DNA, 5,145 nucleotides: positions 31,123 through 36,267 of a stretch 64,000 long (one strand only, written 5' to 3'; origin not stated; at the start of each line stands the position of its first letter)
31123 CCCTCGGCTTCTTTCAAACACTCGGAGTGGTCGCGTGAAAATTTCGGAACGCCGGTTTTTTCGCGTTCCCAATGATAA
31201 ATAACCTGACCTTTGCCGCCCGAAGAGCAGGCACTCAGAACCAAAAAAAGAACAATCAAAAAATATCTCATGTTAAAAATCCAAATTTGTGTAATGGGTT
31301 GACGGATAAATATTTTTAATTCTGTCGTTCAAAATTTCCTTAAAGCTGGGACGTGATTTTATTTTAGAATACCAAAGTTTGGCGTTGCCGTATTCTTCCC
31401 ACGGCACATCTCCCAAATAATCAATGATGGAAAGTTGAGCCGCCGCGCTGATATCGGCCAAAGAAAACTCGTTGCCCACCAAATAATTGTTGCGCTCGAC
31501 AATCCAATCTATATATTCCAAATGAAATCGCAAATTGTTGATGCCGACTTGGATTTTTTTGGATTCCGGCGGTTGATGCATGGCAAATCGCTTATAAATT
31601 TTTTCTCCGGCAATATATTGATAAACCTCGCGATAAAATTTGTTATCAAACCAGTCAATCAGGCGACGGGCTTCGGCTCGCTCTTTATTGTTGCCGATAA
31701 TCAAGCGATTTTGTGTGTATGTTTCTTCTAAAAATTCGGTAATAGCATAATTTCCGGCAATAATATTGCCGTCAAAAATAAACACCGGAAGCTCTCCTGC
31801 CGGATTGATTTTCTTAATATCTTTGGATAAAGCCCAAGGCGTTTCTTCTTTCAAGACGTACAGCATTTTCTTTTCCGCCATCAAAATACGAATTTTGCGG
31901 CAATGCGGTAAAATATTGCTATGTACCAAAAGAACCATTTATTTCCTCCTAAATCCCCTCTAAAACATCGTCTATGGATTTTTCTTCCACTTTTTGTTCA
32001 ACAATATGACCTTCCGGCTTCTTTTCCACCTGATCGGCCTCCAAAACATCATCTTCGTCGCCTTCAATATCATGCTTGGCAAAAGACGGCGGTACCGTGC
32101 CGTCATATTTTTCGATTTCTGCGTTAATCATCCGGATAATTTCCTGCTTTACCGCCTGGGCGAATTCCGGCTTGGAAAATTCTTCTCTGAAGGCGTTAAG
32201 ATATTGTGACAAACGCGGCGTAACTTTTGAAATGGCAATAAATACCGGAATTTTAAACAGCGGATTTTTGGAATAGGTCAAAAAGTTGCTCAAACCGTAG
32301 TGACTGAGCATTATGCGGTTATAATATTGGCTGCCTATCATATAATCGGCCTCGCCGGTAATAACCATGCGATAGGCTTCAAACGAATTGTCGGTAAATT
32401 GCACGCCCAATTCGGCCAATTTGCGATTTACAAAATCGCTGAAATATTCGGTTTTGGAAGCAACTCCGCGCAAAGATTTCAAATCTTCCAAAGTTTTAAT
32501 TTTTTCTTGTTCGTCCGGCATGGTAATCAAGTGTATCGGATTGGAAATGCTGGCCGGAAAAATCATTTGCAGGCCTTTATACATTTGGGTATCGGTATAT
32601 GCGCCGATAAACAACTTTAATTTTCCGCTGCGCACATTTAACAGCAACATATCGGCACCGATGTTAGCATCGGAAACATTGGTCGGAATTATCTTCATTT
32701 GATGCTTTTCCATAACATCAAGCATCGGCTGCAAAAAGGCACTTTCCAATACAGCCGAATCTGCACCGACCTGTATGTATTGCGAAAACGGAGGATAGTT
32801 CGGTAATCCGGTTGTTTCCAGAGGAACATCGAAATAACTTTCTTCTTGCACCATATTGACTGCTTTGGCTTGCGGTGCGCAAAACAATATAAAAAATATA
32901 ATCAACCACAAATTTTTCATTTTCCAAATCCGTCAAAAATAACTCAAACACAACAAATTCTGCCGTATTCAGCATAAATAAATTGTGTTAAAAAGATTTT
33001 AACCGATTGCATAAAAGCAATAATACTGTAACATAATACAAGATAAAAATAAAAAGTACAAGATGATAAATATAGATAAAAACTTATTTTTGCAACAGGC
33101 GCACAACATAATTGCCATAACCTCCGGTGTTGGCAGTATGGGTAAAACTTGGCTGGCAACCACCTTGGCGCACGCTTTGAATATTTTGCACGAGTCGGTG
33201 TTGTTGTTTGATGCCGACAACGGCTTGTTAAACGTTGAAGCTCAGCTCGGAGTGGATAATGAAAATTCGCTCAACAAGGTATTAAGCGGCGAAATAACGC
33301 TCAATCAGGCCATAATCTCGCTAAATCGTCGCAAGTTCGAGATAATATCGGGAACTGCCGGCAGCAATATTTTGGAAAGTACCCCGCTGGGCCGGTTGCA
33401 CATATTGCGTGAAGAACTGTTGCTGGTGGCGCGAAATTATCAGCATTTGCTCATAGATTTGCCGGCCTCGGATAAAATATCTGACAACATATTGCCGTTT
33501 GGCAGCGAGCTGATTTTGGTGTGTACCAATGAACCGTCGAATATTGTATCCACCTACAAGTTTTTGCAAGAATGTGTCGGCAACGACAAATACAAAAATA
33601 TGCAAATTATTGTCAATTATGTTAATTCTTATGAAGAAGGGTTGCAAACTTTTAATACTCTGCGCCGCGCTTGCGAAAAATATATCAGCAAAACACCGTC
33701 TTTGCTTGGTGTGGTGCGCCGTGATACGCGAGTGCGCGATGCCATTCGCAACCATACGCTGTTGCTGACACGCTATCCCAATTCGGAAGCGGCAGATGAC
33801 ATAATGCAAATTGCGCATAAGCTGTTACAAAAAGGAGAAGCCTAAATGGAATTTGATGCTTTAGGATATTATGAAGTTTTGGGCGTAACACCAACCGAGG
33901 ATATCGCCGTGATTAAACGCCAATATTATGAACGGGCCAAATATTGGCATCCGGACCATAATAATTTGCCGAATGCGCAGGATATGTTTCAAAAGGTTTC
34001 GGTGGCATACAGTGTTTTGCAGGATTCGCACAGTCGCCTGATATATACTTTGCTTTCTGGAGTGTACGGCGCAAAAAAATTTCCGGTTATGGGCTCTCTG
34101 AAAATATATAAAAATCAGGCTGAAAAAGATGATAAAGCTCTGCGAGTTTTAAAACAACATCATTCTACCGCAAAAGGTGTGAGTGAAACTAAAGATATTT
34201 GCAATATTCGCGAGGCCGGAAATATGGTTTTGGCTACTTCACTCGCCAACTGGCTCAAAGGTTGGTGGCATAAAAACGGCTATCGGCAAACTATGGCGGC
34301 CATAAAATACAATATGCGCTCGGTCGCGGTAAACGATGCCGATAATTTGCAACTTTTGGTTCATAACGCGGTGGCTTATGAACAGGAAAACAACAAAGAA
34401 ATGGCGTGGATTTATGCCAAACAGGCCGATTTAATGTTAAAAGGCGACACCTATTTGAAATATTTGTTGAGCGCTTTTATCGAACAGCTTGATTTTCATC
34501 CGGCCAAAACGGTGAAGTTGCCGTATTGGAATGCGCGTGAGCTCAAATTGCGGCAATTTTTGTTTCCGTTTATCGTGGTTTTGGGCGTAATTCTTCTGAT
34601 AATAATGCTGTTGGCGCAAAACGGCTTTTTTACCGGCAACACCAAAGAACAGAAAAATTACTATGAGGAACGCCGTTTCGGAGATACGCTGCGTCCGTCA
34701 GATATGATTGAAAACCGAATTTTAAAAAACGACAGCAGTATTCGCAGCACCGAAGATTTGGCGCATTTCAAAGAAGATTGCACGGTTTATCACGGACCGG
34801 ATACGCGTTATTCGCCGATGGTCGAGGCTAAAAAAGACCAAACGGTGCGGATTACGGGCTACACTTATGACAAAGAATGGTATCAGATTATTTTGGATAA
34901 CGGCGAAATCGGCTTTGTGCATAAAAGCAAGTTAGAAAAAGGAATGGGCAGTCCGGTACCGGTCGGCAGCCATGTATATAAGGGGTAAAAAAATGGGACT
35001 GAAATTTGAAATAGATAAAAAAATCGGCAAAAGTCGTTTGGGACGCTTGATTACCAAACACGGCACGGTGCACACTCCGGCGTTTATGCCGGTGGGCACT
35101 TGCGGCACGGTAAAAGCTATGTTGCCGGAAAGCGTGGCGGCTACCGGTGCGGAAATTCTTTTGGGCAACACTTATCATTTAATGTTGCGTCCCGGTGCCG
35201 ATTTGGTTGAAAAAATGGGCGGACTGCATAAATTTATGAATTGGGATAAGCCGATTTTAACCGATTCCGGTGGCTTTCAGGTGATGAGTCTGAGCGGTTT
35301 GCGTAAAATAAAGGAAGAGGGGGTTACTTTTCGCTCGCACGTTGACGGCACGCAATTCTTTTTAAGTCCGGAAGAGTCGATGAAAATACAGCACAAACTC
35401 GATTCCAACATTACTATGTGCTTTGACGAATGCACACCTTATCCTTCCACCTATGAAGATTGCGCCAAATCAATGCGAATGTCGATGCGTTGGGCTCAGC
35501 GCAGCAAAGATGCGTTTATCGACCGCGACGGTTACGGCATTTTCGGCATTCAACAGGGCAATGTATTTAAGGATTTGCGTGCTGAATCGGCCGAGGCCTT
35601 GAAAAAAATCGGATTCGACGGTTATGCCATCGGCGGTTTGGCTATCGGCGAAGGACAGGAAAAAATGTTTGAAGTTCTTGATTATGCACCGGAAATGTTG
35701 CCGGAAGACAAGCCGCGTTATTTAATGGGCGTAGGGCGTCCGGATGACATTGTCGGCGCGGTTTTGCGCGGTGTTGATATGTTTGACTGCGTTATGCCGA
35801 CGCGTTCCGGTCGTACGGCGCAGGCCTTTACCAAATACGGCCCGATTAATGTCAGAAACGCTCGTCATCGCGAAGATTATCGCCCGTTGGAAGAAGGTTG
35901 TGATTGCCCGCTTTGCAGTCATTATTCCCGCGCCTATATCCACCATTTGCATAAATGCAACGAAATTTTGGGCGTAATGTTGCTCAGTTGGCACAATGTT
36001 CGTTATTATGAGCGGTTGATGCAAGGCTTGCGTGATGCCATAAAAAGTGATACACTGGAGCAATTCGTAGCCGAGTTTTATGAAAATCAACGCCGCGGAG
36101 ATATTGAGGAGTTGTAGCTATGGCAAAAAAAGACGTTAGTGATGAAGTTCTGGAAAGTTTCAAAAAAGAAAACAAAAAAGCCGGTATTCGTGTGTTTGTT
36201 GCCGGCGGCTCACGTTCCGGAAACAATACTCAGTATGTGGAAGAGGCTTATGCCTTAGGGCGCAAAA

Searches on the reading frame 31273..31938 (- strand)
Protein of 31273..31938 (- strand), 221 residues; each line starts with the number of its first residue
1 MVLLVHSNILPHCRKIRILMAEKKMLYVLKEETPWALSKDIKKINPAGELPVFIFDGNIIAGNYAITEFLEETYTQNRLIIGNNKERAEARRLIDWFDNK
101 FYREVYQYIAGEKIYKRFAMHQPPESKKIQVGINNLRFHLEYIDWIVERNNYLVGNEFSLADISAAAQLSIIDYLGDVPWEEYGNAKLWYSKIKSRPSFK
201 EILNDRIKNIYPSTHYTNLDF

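Call 21: search_protein_families(library=pfam, proteins=[window:31273-31938:-], max_evalue=0.001)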
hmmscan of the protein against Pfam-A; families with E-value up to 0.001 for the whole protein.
window:31273-31938:- (221 aa): 5 families
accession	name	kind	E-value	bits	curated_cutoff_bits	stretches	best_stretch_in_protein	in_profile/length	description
PF13409.12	GST_N_2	-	1.5e-08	35.6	25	1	11-73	3-70/70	Glutathione S-transferase, N-terminal domain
PF13417.12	GST_N_3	-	7e-08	33.1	22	1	5-77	2-74/75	Glutathione S-transferase, N-terminal domain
PF00043.30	GST_C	-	7e-07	29.8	20.7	1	146-197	41-93/93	Glutathione S-transferase, C-terminal domain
PF14497.11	GST_C_3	-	8.1e-06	26.4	21.6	1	129-204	24-102/104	Glutathione S-transferase, C-terminal domain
PF13410.11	GST_C_2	-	0.00053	20.5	24.9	0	145-190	17-67/69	Glutathione S-transferase, C-terminal domain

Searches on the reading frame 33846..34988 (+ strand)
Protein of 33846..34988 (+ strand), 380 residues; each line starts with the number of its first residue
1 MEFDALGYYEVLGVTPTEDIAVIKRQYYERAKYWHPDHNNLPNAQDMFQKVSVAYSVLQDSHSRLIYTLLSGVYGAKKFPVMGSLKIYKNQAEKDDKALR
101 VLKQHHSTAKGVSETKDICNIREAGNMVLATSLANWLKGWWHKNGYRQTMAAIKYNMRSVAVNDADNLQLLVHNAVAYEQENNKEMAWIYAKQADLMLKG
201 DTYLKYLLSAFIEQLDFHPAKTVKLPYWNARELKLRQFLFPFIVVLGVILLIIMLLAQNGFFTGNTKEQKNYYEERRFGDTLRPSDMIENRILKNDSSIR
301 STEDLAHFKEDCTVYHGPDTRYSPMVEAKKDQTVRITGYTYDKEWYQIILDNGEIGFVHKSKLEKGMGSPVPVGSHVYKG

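Call 22: search_protein_families(library=pfam, proteins=[window:33846-34988:+], max_evalue=0.001)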
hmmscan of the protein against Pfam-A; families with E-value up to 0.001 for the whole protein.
window:33846-34988:+ (380 aa): 2 families
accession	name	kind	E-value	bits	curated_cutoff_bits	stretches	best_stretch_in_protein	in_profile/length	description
PF00226.36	DnaJ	-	2.3e-17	63.3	27.8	1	8-67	2-62/63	DnaJ domain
PF08239.17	SH3_3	-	1.6e-05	25.4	27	1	314-361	5-51/54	Bacterial SH3 domain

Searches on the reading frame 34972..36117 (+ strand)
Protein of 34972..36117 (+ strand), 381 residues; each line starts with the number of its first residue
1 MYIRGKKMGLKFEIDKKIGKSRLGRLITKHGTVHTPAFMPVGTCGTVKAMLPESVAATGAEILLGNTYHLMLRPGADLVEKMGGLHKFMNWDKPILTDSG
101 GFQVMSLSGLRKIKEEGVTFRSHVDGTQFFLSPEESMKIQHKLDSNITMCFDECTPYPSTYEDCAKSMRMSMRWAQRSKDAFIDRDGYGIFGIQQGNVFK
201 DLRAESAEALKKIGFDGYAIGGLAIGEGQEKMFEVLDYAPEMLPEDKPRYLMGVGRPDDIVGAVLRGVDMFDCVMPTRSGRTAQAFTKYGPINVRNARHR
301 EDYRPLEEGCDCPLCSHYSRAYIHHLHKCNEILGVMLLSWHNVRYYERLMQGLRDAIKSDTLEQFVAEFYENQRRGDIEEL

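Call 18: find_encoding_contigs(protein=window:34972-36117:+, flank=10000, max_places=1)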
Protein window:34972-36117:+ (381 aa): no gene with exactly this product is on record in the collection.

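Call 22: search_protein_families(library=pfam, proteins=[window:34972-36117:+], max_evalue=0.001)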
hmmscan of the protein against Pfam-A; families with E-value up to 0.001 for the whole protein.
window:34972-36117:+ (381 aa): 1 family
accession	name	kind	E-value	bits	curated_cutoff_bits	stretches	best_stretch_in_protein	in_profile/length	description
PF01702.25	TGT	-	4.3e-158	526.5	26.3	1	21-373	3-355/357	Queuine tRNA-ribosyltransferase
